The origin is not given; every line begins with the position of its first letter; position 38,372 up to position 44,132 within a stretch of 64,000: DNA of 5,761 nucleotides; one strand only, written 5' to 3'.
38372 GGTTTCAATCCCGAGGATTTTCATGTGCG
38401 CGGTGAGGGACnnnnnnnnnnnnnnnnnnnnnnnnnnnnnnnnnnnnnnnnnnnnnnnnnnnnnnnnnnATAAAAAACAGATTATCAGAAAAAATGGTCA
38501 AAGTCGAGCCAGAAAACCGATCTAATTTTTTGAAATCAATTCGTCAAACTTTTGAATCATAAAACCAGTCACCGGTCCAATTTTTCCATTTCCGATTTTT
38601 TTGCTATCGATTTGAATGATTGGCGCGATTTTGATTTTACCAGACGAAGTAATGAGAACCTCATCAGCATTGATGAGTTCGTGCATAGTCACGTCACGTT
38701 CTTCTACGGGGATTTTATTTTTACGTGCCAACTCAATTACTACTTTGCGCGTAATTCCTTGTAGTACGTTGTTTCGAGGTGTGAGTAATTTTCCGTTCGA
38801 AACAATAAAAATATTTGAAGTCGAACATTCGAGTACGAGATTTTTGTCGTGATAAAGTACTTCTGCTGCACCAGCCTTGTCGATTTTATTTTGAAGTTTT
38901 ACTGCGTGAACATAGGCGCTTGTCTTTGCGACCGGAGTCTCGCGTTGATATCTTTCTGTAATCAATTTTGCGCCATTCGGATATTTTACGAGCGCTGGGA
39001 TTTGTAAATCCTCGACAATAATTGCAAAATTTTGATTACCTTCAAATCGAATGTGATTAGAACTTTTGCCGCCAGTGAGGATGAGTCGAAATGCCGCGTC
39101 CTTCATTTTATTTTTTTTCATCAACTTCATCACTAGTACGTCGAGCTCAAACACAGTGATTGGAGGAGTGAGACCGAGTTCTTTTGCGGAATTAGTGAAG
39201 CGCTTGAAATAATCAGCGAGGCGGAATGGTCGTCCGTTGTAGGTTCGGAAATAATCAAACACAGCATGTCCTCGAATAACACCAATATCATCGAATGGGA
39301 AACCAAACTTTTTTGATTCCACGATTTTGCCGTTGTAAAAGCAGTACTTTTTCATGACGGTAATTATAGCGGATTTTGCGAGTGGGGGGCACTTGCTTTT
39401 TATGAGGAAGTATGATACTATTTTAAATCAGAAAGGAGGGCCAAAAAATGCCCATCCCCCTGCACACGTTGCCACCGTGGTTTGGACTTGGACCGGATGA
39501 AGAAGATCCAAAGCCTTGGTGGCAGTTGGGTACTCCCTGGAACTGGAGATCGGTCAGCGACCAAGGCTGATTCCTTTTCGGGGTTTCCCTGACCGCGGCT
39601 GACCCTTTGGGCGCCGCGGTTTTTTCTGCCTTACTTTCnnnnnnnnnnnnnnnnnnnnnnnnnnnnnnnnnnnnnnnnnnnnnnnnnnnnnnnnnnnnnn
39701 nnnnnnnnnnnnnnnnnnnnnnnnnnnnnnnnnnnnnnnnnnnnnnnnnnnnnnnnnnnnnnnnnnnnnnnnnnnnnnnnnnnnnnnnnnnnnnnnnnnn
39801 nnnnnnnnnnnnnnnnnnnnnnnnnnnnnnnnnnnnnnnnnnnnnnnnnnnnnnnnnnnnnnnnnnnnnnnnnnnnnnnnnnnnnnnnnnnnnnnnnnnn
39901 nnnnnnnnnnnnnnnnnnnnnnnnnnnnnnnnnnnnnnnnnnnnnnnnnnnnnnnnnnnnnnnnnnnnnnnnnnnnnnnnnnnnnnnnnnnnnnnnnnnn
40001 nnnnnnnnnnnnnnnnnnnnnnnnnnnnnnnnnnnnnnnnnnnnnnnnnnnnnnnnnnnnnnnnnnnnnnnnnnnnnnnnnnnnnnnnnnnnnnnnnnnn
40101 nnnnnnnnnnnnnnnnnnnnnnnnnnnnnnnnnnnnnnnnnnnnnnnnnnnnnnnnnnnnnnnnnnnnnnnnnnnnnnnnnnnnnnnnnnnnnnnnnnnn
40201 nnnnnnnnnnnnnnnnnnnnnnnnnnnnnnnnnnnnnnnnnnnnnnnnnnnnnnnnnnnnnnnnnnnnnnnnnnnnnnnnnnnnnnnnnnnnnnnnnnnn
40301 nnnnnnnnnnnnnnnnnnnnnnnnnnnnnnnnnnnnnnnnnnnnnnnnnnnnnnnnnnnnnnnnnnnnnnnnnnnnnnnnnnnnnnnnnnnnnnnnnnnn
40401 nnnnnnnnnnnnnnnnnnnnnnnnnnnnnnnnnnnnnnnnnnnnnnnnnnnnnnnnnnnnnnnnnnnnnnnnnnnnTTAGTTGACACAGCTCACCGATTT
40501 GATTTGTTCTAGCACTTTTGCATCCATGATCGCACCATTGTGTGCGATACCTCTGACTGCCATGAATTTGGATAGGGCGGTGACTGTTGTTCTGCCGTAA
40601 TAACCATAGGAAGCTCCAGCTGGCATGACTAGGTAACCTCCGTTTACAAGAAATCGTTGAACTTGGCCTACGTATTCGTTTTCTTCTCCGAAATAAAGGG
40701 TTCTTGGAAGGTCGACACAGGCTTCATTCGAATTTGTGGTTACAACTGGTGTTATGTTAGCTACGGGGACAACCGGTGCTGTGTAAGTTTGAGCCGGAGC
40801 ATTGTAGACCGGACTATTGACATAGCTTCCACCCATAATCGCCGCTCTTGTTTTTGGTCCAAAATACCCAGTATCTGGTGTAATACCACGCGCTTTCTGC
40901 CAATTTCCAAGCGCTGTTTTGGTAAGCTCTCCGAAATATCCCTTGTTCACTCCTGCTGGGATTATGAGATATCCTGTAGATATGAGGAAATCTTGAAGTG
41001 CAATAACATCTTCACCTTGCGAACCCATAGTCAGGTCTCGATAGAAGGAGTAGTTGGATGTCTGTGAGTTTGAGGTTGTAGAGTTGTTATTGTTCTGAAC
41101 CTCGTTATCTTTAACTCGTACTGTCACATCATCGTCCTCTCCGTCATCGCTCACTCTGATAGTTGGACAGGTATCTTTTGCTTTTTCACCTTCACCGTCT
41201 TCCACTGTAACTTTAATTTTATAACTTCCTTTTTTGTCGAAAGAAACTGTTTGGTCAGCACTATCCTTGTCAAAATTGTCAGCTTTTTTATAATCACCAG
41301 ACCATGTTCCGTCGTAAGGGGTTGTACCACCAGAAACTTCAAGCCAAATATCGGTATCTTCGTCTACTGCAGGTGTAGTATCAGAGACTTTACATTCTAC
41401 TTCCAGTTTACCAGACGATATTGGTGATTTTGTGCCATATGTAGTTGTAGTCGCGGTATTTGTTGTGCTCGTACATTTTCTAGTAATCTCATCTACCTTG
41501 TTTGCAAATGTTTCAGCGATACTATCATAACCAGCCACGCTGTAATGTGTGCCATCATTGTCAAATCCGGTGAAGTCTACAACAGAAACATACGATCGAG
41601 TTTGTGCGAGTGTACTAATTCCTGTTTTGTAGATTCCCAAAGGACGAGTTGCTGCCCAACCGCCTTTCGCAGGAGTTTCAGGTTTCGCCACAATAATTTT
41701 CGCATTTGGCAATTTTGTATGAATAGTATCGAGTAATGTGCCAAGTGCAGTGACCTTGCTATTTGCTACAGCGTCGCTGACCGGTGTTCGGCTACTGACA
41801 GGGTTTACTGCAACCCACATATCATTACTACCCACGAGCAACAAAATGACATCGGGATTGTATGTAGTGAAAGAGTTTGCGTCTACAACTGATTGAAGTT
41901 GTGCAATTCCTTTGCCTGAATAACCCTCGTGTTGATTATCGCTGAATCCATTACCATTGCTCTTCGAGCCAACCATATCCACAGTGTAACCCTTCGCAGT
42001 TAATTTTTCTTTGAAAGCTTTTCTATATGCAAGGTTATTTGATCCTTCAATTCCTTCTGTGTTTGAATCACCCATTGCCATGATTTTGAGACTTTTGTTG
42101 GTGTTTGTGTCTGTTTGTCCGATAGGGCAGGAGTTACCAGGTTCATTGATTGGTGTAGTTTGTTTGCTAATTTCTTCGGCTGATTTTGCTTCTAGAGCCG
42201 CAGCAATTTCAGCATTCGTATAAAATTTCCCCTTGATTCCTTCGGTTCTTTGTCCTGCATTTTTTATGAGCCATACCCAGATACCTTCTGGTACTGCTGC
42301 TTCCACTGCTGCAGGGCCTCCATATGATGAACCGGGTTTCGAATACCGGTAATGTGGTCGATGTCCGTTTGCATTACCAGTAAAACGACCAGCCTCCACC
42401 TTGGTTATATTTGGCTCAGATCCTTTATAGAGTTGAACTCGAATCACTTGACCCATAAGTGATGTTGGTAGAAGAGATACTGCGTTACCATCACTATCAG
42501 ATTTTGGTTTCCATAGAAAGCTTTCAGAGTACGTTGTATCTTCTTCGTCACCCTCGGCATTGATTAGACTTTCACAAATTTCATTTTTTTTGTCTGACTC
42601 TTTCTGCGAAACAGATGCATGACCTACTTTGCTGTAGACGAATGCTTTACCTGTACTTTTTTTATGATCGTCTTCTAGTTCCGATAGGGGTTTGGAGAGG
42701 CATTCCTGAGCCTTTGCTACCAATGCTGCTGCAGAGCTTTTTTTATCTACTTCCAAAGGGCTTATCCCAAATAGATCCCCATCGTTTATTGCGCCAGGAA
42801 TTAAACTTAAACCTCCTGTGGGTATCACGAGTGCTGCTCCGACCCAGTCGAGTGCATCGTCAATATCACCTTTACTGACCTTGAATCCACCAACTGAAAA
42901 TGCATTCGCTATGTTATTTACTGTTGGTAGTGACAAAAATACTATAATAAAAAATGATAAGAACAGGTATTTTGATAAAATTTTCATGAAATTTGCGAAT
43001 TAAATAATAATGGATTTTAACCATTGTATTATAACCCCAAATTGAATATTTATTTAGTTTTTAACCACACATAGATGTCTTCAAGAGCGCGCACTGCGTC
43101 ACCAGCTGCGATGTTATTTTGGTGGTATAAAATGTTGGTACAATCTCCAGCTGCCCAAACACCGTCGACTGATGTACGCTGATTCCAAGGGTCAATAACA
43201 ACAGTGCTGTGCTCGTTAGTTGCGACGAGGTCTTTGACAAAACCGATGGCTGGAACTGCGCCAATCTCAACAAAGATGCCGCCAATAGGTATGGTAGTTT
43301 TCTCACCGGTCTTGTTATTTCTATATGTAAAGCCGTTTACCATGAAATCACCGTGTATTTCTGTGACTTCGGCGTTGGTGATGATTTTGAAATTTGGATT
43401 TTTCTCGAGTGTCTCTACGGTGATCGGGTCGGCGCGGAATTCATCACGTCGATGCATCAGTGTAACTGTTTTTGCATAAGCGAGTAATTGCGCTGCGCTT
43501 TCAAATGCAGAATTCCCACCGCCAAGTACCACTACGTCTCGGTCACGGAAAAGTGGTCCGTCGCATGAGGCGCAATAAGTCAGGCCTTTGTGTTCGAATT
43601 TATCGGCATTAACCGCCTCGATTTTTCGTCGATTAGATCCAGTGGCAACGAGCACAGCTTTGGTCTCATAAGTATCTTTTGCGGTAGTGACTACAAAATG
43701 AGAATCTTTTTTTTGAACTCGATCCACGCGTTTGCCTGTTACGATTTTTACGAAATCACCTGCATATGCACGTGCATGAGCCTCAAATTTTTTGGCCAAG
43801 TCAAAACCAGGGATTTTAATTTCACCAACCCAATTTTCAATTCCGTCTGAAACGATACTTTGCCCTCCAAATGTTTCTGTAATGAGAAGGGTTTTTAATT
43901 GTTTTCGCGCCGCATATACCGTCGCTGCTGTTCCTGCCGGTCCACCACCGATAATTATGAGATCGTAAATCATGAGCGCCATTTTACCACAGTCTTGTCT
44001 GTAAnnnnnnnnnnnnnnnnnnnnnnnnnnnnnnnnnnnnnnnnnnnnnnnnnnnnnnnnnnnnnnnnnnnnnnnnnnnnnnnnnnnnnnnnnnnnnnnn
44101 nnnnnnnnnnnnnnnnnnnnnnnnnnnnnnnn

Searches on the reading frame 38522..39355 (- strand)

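Call 67: search_protein_families(library=pfam, proteins=[window:38522-39355:-], max_evalue=0.001)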
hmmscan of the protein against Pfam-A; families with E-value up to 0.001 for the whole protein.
window:38522-39355:- (277 aa): 1 family
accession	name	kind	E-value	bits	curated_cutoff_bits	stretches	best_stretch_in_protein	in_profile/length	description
PF01063.24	Aminotran_4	-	3.9e-45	154.9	28.5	1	32-245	2-219/223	Amino-transferase class IV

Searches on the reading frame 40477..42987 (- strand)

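Call 7: search_protein_families(library=pfam, proteins=[window:40477-42987:-], max_evalue=0.00001)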
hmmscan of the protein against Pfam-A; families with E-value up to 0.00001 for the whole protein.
window:40477-42987:- (836 aa): 3 families
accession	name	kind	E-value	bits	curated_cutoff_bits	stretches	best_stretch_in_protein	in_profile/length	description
PF01471.23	PG_binding_1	-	4.9e-15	55.9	23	1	657-717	1-57/57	Putative peptidoglycan binding domain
PF13472.12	Lipase_GDSL_2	-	4.6e-13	50.5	32.9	1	304-487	1-176/178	GDSL-like Lipase/Acylhydrolase family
PF00657.28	Lipase_GDSL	-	3.3e-09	37.6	23.6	1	302-492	1-206/208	GDSL-like Lipase/Acylhydrolase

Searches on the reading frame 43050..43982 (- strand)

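Call 67: search_protein_families(library=pfam, proteins=[window:43050-43982:-], max_evalue=0.001)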
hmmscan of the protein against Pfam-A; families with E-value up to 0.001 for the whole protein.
window:43050-43982:- (310 aa): 11 families
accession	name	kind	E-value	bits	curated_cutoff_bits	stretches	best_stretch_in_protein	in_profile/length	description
PF07992.20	Pyr_redox_2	-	5.9e-44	151.1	26.1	1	6-284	1-281/291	Pyridine nucleotide-disulphide oxidoreductase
PF13738.12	Pyr_redox_3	-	2.4e-27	96.4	30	1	78-279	96-305/305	Pyridine nucleotide-disulphide oxidoreductase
PF00070.33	Pyr_redox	-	1.5e-13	51.5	22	1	150-212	2-69/82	Pyridine nucleotide-disulphide oxidoreductase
PF01134.28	GIDA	-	7e-09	35.7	22.1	1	7-37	1-31/391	Glucose inhibited division protein A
PF03486.20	HI0933_like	-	1.1e-08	35.2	50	0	7-35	2-30/244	HI0933-like protein Rossmann domain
PF00890.30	FAD_binding_2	-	1.3e-08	34.9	20.4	1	7-53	1-49/414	FAD binding domain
PF12831.13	FAD_oxidored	-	1.4e-08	34.9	27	1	7-41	1-37/416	FAD dependent oxidoreductase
PF01946.23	Thi4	-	6.5e-05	22.7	26.2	0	4-37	16-50/235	Thi4 family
PF01266.30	DAO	-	7e-05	23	27.9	0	7-42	1-39/353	FAD dependent oxidoreductase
PF13434.12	Lys_Orn_oxgnase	-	0.00012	21.8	21.3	0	78-183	109-226/339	L-lysine 6-monooxygenase/L-ornithine 5-monooxygenase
PF13241.12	NAD_binding_7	-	0.00018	22.4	22.1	0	145-188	5-49/104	Putative NAD(P)-binding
